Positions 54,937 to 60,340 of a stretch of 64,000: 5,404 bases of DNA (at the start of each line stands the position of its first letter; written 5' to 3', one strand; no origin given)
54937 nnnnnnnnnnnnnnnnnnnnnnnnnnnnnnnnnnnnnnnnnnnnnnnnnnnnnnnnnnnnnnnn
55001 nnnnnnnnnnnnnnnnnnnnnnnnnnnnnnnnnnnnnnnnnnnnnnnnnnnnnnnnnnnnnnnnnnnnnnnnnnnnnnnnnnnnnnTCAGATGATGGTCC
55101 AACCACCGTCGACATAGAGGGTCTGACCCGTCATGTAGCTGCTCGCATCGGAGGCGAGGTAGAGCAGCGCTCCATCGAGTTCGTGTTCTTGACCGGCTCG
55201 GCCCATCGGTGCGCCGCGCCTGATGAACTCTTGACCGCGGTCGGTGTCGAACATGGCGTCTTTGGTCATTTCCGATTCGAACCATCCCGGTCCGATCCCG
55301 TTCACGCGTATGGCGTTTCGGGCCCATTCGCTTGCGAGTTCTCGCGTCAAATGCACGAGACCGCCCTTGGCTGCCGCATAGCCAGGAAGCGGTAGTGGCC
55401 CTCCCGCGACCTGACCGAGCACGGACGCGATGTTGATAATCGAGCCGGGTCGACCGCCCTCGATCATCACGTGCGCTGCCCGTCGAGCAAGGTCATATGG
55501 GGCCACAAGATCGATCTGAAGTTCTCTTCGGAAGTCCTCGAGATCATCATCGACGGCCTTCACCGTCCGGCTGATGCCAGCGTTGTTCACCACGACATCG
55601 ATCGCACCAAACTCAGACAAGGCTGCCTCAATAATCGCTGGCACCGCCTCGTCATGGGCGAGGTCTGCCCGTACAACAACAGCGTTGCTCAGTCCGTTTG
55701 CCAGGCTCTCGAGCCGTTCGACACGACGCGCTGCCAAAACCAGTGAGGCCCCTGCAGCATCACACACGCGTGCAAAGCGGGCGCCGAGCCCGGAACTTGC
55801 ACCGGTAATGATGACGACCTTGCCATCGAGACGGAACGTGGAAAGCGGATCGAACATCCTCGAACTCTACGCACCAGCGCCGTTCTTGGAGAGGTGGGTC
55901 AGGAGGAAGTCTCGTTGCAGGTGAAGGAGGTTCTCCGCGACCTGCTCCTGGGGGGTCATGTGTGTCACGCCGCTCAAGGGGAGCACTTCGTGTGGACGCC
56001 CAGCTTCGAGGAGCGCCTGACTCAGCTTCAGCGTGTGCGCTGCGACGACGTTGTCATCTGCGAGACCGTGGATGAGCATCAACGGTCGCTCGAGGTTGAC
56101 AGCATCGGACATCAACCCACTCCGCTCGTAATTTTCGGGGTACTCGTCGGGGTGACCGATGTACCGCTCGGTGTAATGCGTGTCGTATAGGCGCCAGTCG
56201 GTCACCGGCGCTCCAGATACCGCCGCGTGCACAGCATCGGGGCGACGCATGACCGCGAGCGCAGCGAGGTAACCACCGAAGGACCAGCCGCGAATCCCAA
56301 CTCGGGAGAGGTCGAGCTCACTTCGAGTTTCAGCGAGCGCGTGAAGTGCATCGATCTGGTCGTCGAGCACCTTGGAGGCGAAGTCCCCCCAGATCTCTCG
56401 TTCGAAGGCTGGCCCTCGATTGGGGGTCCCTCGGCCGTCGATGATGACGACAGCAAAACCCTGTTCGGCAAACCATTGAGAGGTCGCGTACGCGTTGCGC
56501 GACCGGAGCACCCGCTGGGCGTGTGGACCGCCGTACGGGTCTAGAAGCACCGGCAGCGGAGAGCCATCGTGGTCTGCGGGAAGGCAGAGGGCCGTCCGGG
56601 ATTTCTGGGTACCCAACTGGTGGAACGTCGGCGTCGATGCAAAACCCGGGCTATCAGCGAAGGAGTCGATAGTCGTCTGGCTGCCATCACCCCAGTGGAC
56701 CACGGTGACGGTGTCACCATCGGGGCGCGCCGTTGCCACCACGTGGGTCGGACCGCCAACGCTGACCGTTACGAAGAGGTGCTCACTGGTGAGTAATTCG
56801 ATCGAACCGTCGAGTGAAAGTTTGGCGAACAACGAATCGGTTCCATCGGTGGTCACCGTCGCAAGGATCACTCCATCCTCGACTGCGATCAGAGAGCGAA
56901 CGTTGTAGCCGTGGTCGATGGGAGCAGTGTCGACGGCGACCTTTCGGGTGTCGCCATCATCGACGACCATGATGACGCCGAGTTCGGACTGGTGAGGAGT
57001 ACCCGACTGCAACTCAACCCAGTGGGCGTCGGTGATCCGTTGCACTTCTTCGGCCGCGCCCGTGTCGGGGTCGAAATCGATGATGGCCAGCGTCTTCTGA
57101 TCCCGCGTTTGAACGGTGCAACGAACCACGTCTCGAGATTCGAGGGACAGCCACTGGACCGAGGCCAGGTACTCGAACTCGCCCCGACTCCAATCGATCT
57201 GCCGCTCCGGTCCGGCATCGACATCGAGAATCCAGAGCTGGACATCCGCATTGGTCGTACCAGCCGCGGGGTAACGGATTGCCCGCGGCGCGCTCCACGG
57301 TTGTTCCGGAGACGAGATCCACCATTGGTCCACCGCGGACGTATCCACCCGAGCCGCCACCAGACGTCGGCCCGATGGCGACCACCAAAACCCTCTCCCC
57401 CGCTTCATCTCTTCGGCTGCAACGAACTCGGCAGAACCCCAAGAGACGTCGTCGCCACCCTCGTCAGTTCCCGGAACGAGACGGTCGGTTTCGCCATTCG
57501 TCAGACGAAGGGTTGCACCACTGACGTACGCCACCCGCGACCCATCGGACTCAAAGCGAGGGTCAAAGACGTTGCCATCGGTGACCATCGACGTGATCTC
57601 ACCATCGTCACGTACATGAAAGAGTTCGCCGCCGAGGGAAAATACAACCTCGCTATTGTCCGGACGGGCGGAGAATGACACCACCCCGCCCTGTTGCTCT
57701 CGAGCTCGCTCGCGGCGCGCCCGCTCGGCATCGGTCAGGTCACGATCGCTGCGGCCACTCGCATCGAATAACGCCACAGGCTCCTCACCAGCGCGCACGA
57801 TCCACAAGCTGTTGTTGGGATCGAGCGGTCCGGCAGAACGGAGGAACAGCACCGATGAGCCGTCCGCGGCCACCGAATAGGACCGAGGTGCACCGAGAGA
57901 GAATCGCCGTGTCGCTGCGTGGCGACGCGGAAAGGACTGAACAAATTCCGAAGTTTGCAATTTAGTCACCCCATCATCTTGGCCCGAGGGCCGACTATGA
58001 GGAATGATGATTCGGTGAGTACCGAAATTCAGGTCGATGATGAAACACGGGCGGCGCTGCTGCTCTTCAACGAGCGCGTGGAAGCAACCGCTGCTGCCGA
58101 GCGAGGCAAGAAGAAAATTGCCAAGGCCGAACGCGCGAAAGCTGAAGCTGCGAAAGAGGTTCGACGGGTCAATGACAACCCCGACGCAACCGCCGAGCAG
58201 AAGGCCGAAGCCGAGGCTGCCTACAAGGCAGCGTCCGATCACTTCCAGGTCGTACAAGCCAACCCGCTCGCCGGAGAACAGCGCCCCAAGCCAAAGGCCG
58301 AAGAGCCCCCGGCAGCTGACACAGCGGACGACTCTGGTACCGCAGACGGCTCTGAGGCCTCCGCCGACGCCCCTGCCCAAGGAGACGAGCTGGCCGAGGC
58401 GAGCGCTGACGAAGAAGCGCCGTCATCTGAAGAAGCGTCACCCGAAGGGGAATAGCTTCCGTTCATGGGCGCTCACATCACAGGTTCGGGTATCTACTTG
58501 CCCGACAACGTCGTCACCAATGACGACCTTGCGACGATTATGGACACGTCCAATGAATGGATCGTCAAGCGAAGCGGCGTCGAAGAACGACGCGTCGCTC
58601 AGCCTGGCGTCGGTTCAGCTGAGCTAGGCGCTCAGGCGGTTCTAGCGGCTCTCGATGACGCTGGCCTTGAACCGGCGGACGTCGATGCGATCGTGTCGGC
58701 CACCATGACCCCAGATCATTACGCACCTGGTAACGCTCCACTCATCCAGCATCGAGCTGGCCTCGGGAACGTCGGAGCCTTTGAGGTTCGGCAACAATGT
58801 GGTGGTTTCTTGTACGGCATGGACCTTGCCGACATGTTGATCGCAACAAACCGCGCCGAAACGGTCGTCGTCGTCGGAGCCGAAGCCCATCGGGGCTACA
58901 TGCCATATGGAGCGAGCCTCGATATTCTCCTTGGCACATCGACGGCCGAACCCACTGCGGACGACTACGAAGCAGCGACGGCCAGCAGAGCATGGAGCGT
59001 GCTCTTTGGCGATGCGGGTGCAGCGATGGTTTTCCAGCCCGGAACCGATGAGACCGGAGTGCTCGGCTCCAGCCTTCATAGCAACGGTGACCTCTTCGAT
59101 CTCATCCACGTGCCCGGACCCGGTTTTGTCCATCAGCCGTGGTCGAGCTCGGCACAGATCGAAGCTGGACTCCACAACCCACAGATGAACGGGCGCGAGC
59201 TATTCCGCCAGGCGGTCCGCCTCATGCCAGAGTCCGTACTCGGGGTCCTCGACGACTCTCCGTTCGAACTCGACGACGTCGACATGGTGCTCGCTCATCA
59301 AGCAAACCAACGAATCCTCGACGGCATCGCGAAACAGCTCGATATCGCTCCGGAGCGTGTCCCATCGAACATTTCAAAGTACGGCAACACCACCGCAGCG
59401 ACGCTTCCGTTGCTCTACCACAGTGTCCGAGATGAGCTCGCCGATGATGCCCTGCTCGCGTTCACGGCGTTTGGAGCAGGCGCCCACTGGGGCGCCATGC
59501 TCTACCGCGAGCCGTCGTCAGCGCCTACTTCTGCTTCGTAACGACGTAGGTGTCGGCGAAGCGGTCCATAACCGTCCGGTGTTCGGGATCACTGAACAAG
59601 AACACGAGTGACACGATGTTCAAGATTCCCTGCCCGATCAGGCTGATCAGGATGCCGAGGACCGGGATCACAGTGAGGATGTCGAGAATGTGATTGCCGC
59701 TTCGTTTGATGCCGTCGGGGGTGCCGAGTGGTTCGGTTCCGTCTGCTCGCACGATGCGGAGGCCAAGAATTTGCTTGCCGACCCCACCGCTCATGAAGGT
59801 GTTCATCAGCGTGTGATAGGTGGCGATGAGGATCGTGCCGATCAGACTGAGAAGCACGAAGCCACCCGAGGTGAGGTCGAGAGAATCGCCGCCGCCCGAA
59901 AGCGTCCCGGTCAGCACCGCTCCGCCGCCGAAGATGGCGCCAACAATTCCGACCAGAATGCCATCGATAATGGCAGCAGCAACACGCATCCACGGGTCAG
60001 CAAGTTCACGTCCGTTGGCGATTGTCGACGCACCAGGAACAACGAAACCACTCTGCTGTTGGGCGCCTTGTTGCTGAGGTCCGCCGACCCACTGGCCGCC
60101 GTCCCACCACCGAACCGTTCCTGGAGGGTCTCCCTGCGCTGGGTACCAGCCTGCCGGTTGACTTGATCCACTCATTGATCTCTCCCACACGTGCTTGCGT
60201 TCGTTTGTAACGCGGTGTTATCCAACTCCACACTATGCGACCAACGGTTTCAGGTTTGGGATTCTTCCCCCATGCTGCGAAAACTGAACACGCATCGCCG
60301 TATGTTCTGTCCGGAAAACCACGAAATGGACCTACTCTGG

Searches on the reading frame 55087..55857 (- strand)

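Call 35: search_protein_families(library=pfam, proteins=[window:55087-55857:-])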
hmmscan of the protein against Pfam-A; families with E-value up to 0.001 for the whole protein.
window:55087-55857:- (256 aa): 3 families
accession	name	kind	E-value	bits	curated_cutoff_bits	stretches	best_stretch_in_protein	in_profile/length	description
PF13561.12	adh_short_C2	-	3.3e-56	191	27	1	19-254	1-236/236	Enoyl-(Acyl carrier protein) reductase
PF00106.31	adh_short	-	4.8e-45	153.9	26.6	1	13-200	1-189/195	short chain dehydrogenase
PF08659.16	KR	-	2.9e-07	31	22.6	1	15-113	3-109/180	KR domain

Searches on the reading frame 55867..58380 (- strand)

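Call 35: search_protein_families(library=pfam, proteins=[window:55867-58380:-])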
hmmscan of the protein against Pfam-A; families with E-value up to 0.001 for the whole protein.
window:55867-58380:- (837 aa): 7 families
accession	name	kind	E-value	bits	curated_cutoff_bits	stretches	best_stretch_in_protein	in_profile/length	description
PF00326.27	Peptidase_S9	-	4e-47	160.9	22.6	1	633-831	6-211/213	Prolyl oligopeptidase family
PF00930.27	DPPIV_N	-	6.2e-34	117.7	22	1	260-474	33-255/354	Dipeptidyl peptidase IV (DPP IV) N-terminal region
PF02129.25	Peptidase_S15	-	2.1e-13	51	23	1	597-741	8-143/262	X-Pro dipeptidyl-peptidase (S15 family)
PF01738.24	DLH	-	1.6e-09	38.1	21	1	629-807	29-186/217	Dienelactone hydrolase family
PF12146.15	Hydrolase_4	-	2.8e-07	30.5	27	1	634-732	24-116/239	Serine aminopeptidase, S33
PF00561.26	Abhydrolase_1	-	6e-06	26.5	25.8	1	637-725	23-102/245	alpha/beta hydrolase fold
PF20434.5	BD-FAE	-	0.00082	19.4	26.8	0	600-714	5-111/215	BD-FAE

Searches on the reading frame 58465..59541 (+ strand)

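Call 35: search_protein_families(library=pfam, proteins=[window:58465-59541:+])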
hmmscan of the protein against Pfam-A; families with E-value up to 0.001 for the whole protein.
window:58465-59541:+ (358 aa): 3 families
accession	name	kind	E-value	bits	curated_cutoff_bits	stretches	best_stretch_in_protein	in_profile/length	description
PF08541.16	ACP_syn_III_C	-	3e-24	85.4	26.6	1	262-348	1-89/90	3-Oxoacyl-[acyl-carrier-protein (ACP)] synthase III C terminal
PF08545.16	ACP_syn_III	-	9.6e-15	54.7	24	2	106-142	1-37/80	3-Oxoacyl-[acyl-carrier-protein (ACP)] synthase III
PF00108.29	Thiolase_N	-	2.3e-08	34.2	26.4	1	49-141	21-114/260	Thiolase, N-terminal domain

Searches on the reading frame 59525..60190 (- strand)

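Call 35: search_protein_families(library=pfam, proteins=[window:59525-60190:-])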
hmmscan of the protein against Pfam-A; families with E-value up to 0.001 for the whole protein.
window:59525-60190:- (221 aa): 2 families
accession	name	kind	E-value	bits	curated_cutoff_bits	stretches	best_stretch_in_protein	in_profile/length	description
PF06271.18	RDD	-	1.9e-16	61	24.1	1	64-212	2-136/137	RDD family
PF10708.14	DUF2510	-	2.9e-07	30.5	24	1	13-46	1-34/35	Protein of unknown function (DUF2510)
